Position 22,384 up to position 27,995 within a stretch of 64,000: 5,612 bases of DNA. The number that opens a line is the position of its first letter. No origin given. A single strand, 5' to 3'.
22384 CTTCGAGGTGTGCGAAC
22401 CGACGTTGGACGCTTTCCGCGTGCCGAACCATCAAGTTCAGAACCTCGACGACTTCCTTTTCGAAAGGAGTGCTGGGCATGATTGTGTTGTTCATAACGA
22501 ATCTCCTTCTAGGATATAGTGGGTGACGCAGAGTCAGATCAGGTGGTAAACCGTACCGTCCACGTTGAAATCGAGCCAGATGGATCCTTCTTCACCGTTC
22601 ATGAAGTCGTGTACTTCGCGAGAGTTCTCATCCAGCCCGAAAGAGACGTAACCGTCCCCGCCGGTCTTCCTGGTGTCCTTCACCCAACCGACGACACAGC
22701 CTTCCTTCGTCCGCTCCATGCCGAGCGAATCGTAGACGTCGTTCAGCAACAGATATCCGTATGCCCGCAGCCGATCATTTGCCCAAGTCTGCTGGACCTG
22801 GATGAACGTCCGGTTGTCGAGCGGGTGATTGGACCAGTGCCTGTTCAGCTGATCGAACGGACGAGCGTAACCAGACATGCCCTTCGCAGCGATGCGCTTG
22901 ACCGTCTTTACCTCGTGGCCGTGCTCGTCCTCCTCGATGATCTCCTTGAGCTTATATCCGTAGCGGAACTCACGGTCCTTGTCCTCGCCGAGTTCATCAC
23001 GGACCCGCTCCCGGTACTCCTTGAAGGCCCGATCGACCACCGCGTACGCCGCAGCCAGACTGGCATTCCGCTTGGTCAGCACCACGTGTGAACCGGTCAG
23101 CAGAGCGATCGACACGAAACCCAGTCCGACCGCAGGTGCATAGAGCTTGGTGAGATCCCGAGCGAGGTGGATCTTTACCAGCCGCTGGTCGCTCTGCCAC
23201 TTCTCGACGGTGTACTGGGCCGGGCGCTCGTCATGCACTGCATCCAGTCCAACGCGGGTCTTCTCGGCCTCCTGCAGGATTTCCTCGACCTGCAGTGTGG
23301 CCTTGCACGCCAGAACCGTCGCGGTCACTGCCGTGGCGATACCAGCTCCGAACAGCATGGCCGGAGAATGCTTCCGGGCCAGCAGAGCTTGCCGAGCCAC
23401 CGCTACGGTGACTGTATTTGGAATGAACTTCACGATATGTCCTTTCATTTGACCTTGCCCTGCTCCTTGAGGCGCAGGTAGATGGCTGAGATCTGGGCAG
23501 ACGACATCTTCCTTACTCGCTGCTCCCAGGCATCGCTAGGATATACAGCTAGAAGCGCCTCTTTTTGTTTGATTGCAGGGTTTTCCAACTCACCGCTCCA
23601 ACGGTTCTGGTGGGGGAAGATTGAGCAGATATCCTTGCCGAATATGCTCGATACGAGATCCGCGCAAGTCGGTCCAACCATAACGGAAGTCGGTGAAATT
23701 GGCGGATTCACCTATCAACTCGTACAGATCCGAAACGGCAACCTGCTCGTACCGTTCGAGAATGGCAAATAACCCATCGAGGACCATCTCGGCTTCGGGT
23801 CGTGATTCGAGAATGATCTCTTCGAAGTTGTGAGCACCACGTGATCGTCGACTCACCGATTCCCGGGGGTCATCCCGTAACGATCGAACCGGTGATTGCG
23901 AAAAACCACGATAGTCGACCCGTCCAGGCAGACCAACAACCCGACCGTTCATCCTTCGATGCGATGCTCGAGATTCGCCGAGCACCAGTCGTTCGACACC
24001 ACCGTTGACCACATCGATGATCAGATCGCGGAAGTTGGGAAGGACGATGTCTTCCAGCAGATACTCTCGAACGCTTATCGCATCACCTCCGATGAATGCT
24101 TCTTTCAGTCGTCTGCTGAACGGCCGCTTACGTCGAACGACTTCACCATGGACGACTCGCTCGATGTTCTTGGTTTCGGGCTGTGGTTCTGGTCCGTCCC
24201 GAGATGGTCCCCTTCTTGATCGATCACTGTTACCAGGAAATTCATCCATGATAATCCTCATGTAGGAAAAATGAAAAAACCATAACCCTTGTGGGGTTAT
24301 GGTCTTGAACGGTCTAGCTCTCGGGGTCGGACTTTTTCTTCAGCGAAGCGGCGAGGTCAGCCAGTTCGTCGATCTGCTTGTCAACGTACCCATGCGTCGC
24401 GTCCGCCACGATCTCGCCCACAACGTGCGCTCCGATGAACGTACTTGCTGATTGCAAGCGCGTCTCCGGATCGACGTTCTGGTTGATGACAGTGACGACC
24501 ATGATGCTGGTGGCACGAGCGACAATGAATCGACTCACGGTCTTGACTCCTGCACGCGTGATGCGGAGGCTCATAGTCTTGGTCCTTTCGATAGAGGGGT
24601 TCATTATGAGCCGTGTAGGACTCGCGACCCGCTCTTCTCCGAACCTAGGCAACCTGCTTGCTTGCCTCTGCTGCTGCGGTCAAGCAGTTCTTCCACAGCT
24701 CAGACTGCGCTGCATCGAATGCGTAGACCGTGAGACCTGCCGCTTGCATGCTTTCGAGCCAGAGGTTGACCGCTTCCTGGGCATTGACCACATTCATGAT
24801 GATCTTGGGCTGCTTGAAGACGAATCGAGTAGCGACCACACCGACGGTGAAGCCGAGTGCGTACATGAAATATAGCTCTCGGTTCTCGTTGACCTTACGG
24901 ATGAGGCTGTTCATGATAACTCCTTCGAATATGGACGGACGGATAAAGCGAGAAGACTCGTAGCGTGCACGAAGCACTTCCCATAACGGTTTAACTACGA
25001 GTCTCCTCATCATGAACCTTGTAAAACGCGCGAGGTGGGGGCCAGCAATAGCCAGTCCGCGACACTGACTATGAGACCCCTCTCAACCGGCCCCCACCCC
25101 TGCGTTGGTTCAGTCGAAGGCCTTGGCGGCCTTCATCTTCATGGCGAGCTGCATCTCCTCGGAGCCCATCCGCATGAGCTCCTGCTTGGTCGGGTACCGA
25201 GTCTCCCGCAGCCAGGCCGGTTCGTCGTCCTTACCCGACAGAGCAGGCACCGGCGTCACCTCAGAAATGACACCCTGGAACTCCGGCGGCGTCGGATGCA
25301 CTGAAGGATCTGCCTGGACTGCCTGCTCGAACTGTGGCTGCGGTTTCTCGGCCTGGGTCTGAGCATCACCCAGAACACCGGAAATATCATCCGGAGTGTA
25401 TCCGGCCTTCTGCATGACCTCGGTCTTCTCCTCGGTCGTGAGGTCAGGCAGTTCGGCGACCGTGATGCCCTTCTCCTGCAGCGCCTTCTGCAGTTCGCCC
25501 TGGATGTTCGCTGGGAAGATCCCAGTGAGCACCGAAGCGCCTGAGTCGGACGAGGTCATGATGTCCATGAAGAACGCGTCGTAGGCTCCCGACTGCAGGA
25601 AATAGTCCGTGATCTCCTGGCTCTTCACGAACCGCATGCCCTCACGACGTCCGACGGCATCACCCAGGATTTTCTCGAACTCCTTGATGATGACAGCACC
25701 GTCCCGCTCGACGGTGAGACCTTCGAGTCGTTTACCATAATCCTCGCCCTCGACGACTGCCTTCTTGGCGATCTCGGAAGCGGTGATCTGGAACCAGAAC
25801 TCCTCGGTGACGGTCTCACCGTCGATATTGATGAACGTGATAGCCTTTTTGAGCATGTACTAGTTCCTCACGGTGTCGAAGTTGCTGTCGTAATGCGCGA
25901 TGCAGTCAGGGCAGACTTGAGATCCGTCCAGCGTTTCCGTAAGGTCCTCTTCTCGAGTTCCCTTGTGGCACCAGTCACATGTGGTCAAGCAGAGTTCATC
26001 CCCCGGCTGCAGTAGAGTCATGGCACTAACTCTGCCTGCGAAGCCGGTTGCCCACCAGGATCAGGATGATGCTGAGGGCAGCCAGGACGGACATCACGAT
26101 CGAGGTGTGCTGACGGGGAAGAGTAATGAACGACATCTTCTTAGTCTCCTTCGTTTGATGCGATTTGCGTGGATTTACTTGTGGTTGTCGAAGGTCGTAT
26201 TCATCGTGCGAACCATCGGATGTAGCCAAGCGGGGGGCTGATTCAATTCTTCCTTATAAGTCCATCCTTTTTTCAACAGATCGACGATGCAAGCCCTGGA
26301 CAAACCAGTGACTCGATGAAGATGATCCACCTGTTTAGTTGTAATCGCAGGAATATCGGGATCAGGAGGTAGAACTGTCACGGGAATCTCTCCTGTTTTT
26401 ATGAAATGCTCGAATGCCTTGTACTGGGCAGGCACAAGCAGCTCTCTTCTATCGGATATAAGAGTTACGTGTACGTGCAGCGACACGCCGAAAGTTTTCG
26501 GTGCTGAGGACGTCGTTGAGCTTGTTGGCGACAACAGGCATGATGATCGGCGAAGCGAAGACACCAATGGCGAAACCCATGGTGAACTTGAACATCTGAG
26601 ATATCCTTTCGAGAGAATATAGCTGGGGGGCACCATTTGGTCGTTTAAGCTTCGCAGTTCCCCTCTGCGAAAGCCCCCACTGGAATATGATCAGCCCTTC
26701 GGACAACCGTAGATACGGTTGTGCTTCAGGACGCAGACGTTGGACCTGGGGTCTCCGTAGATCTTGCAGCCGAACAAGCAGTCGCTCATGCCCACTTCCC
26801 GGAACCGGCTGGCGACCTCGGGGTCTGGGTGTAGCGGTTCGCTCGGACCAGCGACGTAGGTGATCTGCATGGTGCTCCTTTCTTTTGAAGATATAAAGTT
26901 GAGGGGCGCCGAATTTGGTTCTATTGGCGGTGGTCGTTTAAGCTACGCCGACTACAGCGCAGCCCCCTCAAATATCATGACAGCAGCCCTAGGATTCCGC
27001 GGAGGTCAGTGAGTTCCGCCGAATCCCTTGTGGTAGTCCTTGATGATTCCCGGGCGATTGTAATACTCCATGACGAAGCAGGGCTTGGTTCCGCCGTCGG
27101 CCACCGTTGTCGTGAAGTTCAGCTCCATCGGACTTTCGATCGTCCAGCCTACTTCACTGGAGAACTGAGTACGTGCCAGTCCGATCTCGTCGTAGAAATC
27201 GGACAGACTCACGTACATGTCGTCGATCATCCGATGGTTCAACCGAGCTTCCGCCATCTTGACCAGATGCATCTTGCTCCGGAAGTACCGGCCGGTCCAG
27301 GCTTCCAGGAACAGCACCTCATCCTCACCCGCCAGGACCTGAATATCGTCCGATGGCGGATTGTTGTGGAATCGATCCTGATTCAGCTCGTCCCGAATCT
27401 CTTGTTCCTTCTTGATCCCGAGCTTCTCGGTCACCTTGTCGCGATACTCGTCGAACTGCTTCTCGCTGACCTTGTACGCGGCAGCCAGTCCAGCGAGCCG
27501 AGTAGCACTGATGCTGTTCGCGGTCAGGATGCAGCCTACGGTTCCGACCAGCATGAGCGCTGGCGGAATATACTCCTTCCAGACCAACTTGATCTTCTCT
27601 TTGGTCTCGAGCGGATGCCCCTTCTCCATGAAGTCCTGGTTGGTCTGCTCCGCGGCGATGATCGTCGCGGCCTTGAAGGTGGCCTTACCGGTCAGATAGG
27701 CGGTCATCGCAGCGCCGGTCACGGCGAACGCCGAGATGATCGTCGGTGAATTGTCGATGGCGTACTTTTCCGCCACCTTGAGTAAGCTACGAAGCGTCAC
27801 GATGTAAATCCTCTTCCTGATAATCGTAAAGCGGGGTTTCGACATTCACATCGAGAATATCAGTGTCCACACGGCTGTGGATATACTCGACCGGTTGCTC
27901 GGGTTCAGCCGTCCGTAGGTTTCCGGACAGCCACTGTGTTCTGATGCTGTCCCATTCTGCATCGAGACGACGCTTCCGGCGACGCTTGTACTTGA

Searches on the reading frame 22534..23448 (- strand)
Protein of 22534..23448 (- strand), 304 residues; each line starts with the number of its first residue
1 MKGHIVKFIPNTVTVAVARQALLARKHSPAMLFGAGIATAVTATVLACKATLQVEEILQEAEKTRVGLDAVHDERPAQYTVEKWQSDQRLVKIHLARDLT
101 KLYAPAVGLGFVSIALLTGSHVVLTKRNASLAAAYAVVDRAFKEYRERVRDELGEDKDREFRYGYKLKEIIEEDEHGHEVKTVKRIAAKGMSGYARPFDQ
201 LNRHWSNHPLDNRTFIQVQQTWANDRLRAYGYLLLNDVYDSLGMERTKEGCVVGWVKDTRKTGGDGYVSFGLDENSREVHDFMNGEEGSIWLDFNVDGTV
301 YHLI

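Call 92: search_protein_families(library=pfam, proteins=[window:22534-23448:-], max_evalue=0.01)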
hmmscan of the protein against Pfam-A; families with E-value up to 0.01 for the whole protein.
window:22534-23448:- (304 aa): 1 family
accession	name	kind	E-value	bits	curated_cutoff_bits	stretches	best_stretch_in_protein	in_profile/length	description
PF19880.4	DUF6353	-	2.4e-70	237.4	25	1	24-303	2-252/253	Family of unknown function (DUF6353)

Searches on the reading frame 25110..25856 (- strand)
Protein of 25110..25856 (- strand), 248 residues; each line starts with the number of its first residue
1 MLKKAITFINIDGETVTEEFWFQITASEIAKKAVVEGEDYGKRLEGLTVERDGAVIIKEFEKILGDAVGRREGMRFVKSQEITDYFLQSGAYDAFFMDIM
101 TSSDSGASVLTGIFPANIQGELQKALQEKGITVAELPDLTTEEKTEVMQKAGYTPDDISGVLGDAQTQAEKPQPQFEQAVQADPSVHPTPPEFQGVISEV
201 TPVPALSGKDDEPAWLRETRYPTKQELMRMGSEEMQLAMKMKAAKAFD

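Call 10: search_protein_families(library=pfam, proteins=[window:25110-25856:-], max_evalue=0.01)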
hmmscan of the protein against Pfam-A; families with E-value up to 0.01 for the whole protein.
window:25110-25856:- (248 aa): 1 family
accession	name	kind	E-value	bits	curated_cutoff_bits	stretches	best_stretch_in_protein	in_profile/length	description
PF23803.1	Phage_TAC_17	-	4.9e-37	128.1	27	1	1-155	1-160/178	Phage tail assembly chaperone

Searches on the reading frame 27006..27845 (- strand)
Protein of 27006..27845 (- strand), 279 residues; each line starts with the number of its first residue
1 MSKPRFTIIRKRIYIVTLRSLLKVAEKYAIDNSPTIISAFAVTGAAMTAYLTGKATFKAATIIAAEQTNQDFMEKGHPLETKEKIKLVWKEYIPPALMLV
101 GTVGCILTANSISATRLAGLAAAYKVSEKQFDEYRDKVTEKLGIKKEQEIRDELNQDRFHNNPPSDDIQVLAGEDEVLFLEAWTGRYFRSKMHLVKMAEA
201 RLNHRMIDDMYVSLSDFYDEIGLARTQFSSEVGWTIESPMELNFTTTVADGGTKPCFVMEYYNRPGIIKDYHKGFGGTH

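Call 10: search_protein_families(library=pfam, proteins=[window:27006-27845:-], max_evalue=0.01)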
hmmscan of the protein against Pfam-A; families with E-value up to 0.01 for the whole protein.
window:27006-27845:- (279 aa): 1 family
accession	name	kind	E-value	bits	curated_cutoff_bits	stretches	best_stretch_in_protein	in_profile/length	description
PF19880.4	DUF6353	-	7.2e-72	242.4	25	1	31-265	4-248/253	Family of unknown function (DUF6353)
